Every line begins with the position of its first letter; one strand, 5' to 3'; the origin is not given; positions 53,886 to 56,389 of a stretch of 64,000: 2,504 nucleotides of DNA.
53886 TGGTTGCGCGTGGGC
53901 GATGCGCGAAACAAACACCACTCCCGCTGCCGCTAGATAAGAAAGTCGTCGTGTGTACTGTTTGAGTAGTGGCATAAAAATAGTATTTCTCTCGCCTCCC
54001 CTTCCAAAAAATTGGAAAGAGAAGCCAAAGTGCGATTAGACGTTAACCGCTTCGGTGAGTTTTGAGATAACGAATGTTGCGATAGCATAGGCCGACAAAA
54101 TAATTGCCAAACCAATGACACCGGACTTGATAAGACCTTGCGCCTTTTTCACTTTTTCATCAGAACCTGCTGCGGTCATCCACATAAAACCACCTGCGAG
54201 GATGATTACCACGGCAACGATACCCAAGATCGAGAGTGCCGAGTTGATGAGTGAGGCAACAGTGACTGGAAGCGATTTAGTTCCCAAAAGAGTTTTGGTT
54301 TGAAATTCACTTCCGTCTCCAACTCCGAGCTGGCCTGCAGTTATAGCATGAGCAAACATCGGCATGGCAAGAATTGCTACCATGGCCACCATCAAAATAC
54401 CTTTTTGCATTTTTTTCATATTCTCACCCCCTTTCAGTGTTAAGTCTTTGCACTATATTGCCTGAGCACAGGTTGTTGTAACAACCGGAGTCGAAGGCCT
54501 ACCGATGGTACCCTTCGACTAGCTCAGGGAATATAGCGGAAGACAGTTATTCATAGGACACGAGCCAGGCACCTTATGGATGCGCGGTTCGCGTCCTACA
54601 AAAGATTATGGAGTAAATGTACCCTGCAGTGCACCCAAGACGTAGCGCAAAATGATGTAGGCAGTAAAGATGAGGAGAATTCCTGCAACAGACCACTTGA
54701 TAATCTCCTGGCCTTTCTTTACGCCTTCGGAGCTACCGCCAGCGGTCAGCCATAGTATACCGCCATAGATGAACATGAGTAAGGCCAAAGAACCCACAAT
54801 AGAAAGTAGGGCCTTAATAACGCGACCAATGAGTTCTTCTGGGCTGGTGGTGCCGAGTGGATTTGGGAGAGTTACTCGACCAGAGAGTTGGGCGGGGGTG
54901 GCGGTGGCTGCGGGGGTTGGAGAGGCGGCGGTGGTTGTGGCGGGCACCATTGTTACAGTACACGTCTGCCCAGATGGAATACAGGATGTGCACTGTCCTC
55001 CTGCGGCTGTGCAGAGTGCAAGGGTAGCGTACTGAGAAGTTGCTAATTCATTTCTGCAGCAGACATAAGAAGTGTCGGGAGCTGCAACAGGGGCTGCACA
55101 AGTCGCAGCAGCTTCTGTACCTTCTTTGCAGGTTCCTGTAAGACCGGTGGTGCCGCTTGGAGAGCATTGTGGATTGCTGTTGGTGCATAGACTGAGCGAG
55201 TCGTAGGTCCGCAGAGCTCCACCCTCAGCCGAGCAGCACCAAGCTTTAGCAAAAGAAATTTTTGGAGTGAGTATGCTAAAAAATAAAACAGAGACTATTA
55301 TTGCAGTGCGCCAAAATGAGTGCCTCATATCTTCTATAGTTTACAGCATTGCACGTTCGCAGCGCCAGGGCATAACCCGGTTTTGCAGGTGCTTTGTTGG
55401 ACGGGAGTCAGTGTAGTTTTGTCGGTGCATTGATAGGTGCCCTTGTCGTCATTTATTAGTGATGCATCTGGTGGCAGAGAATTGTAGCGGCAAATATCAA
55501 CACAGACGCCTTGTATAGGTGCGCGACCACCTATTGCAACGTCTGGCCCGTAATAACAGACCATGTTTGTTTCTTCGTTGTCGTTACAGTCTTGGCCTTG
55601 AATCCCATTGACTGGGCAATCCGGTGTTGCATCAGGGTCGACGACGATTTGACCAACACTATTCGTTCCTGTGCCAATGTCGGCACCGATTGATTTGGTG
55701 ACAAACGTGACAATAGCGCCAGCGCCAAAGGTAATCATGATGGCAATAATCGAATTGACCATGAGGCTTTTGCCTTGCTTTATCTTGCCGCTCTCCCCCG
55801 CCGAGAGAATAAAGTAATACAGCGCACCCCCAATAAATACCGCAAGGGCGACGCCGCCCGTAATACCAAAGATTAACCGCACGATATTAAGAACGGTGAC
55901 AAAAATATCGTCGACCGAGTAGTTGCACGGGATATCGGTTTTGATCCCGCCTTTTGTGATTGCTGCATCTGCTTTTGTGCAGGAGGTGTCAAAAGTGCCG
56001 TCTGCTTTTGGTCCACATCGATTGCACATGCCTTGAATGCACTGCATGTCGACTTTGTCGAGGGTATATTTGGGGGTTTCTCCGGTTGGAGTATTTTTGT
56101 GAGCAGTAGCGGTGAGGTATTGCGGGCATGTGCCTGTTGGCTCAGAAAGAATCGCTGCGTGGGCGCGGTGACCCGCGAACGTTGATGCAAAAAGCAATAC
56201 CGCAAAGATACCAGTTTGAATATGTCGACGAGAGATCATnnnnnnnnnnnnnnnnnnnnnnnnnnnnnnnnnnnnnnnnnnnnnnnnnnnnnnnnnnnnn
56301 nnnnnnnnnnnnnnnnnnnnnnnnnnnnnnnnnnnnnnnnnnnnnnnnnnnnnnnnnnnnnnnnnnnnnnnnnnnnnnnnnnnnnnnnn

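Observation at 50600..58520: Eight-kb operon: galU - sugar-type solute-binding protein - ten tandem TrbC/VirB2-pilin-like paralogues with hypervariable, partly Cys-rich ectodomains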

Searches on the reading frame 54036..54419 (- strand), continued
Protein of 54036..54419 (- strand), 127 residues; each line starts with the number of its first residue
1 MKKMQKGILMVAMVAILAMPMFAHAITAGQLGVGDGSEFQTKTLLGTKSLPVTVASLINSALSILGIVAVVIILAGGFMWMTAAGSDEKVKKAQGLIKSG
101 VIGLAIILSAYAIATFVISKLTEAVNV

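Call 77: search_protein_families(library=ncbifam, alignment_id=A2, max_evalue=0.001)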
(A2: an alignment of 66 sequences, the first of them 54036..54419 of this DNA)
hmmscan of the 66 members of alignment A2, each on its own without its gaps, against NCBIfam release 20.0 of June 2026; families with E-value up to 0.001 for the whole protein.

A. member 1, window:54036-54419:- (127 aa): 1 family
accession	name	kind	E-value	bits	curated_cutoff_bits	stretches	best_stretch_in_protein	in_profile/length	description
NF045849.1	ICE_MMCAP2_0565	equivalog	1.7e-07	30.9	40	1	54-119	13-78/80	Mbov_0395 family pilin-like conjugal transfer protein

B. families by the number of members that match (of 66 scanned): 1 family
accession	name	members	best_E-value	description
NF045849.1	ICE_MMCAP2_0565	66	2e-12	Mbov_0395 family pilin-like conjugal transfer protein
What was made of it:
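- On Mycoplasma ICE pilin-like protein (NF045849): All 66 family members hit at E<=1e-3 (call 77).
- Closest known: Mycoplasma ICE 'Mbov_0395 family pilin-like conjugal transfer protein'. Same: All 66 tested family members hit it at E<=1e-3, best 2e-12 (call 77).
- All 66 also hit NF045849, the mycoplasma-ICE 'pilin-like conjugal transfer protein' (best E 2e-12, below the curated cut-off) (call 77).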

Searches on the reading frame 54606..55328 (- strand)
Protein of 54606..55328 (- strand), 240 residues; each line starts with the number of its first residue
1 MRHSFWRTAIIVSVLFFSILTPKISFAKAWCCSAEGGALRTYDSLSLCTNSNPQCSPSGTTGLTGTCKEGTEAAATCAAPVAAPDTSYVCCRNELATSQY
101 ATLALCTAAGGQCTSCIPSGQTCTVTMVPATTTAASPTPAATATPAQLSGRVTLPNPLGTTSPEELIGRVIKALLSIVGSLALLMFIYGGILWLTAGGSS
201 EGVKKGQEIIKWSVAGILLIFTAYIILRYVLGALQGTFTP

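Call 4: search_protein_families(library=pfam, proteins=[window:54606-55328:-], max_evalue=1)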
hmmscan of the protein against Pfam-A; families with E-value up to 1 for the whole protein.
window:54606-55328:- (240 aa): 2 families
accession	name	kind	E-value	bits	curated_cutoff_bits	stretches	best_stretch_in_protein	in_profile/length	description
PF18895.5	T4SS_pilin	-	6.4e-11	42.6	26.6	1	160-230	2-71/71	Type IV secretion system pilin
PF19607.4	DUF6112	-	0.64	10.3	25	1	168-199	17-48/88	Family of unknown function (DUF6112)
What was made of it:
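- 54606..55328 (-): G2, pilin-like protein (240 aa). Its N-terminal ectodomain has a duplicated 6-Cys module followed by a Thr/Pro/Ala linker. PF18895 at 42.6 bits (call 4).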

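Call 51: search_protein_families(library=ncbifam, proteins=[window:54606-55328:-], max_evalue=0.01)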
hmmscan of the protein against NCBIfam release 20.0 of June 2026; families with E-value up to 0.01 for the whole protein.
window:54606-55328:- (240 aa): 0 families

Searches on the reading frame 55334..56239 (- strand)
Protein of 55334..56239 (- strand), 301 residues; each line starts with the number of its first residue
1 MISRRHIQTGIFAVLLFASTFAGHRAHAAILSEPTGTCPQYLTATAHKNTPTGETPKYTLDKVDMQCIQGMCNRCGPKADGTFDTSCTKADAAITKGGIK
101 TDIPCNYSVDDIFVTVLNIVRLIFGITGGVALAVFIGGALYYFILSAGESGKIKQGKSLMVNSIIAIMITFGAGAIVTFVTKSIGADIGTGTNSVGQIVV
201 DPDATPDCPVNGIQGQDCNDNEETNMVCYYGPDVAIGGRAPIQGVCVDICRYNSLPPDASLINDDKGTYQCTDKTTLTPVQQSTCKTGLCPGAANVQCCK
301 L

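Call 4: search_protein_families(library=pfam, proteins=[window:55334-56239:-], max_evalue=1)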
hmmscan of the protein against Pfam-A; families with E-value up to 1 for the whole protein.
window:55334-56239:- (301 aa): 3 families
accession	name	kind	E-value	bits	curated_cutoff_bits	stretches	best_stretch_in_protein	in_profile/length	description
PF18895.5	T4SS_pilin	-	4.4e-06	27.1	26.6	1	110-180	3-71/71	Type IV secretion system pilin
PF13085.11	Fer2_3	-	0.096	13.1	27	1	64-96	49-81/107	2Fe-2S iron-sulfur cluster binding domain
PF01472.26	PUA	-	0.15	12.4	24.8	1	144-191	4-50/74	PUA domain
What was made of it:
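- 55334..56239 (-): G1, position-1 pilin-like protein (301 aa). The hairpin core is residues 111-187. Both the N- and C-terminal ectodomains are Cys-rich (16 Cys in total). It is translationally coupled to the SBP. PF18895 at 27.1 bits (GA 26.6) (call 4).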

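Call 22: search_solved_structures(query=A1, max_evalue=10, show_alignments=2)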
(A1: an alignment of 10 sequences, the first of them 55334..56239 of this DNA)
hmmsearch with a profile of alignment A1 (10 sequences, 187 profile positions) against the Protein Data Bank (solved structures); distinct sequences matched with E-value up to 10: 3.
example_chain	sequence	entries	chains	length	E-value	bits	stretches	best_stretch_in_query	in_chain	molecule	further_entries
9lp2_A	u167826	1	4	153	0.0068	19.6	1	101-122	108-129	dAID23.4L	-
7zm5_A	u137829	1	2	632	0.88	12.7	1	49-118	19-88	Attachment glycoprotein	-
8jgw_A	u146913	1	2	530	1.8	11.7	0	59-87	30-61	Exopolyphosphatase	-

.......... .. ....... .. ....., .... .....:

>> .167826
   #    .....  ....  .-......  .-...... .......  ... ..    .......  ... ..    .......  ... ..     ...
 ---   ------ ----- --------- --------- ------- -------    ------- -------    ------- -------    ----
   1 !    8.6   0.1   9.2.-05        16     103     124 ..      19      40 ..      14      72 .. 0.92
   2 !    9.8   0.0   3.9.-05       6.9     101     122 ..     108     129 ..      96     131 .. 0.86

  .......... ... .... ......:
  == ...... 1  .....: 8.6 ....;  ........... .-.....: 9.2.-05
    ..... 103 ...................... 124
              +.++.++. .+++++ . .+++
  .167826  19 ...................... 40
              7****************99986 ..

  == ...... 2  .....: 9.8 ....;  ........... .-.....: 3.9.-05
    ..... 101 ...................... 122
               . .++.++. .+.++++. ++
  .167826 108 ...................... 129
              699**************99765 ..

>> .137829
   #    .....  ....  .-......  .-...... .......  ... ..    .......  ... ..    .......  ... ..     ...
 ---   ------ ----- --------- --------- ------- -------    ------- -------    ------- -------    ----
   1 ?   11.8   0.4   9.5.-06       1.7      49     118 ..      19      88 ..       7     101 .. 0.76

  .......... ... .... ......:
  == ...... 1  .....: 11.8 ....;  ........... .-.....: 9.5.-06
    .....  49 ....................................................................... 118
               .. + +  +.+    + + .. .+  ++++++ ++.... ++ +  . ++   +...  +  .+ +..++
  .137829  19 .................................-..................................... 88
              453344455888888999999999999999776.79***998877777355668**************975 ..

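Call 51: search_protein_families(library=ncbifam, proteins=[window:55334-56239:-], max_evalue=0.01)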
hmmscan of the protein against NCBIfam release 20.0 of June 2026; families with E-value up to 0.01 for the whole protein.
window:55334-56239:- (301 aa): 1 family
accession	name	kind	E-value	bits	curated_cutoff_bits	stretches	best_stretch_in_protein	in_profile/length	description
NF045849.1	ICE_MMCAP2_0565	equivalog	0.0071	16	40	0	114-184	10-80/80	Mbov_0395 family pilin-like conjugal transfer protein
